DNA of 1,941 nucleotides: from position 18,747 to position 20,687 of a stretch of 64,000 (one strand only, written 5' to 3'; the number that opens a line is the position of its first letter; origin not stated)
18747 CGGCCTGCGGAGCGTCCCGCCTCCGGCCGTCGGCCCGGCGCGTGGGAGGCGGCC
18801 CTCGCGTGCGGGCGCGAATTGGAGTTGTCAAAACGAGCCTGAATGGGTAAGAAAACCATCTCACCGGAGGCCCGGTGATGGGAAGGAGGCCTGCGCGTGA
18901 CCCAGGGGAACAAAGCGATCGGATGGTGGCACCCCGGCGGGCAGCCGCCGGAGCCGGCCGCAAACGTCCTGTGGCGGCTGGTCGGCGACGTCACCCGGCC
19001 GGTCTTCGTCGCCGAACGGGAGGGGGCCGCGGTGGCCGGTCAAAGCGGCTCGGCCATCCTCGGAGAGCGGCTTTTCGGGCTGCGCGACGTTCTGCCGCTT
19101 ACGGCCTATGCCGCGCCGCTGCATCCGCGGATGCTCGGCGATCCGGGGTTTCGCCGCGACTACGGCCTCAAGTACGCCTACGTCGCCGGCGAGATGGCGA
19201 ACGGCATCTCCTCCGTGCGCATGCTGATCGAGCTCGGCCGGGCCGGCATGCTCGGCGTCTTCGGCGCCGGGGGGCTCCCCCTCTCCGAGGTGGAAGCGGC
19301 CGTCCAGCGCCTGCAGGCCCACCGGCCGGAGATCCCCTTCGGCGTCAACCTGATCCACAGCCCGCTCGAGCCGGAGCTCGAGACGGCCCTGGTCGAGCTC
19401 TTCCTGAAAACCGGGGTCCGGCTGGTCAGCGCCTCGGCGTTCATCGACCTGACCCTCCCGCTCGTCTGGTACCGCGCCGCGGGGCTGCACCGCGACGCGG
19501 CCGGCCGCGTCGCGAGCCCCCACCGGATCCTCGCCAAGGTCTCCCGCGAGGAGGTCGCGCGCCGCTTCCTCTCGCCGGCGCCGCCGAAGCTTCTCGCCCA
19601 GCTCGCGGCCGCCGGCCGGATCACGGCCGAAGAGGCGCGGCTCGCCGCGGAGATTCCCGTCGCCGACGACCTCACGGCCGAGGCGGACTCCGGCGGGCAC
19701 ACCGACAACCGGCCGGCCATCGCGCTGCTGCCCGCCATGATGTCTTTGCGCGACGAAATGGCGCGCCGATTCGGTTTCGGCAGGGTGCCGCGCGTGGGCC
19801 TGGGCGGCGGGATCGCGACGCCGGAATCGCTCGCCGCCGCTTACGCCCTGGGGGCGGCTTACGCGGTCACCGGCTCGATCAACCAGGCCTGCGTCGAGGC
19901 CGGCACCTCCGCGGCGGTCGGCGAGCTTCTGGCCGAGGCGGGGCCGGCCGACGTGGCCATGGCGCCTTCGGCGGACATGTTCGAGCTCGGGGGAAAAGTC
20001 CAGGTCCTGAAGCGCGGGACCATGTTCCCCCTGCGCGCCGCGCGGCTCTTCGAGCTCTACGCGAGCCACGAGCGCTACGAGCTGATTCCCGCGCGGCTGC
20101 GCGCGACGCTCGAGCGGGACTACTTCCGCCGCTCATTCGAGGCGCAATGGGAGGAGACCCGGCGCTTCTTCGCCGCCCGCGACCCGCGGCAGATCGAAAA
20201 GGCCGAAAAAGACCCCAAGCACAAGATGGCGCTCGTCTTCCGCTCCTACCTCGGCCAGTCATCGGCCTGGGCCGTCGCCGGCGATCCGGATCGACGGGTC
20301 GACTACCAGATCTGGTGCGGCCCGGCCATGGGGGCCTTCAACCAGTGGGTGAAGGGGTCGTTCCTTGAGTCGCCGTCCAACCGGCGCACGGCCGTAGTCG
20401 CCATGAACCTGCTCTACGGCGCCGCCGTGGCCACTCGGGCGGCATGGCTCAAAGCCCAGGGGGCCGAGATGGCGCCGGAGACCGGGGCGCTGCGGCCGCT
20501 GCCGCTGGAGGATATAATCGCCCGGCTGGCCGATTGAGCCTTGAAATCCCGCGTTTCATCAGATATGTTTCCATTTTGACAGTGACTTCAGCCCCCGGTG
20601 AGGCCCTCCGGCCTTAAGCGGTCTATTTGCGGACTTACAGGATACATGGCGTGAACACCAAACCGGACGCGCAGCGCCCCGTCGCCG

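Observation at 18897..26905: Reduced pfa-like secondary-lipid synthase: PfaD-type ER plus a single KS-AT-ACP2-KR-DH megasynthase, with no PfaB, PfaC/CLF or FabA-type dehydratase-isomerase in the window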

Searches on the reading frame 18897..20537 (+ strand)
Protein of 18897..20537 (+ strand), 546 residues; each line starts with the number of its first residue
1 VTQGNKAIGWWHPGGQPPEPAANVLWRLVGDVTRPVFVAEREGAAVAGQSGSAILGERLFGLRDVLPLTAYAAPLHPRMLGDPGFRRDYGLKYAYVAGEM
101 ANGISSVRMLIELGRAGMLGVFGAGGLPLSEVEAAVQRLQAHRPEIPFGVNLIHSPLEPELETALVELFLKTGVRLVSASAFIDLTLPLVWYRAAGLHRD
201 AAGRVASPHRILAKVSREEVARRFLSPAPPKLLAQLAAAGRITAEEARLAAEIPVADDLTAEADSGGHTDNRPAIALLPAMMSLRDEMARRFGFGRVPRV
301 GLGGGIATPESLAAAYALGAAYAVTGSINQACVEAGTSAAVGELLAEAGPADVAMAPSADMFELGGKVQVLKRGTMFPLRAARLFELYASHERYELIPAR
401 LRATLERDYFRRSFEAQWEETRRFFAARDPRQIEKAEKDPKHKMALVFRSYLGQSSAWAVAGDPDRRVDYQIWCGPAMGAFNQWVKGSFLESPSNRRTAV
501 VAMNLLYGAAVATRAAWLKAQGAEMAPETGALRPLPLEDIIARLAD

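Call 4: search_protein_families(library=pfam, proteins=[window:18897-20537:+], max_evalue=0.01)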
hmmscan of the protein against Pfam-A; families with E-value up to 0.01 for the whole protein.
window:18897-20537:+ (546 aa): 2 families
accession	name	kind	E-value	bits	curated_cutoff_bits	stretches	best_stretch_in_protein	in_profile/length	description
PF21607.2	FabD_helical_ins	-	2.5e-32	111.3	27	1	391-470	1-80/80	[Acyl-carrier-protein] S-malonyltransferase, inserted helical domain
PF03060.21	NMO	-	5.1e-06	26.5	28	1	96-354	14-250/331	Nitronate monooxygenase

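Call 5: search_protein_families(library=ncbifam, proteins=[window:18897-20537:+], max_evalue=0.001)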
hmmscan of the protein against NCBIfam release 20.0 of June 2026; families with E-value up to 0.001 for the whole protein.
window:18897-20537:+ (546 aa): 2 families
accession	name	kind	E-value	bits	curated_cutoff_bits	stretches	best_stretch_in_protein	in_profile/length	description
TIGR02814.1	pfaD_fam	subfamily_domain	1e-187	624.4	449.25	1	77-514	3-442/444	PfaD family polyunsaturated fatty acid/polyketide biosynthesis protein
TIGR03151.1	enACPred_II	equivalog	1.5e-06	27.7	453.1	0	90-177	9-91/307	enoyl-[acyl-carrier-protein] reductase FabK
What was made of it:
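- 18897..20537 (+): PfaD-family trans-acting enoyl reductase (546 aa). Pfam finds FabD_helical_ins and NMO (calls 4, 5).
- Checked: The 18897-20537 (+) product, 546 aa, scores 624 bits on TIGR02814 PfaD (cut-off 449; call 5).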
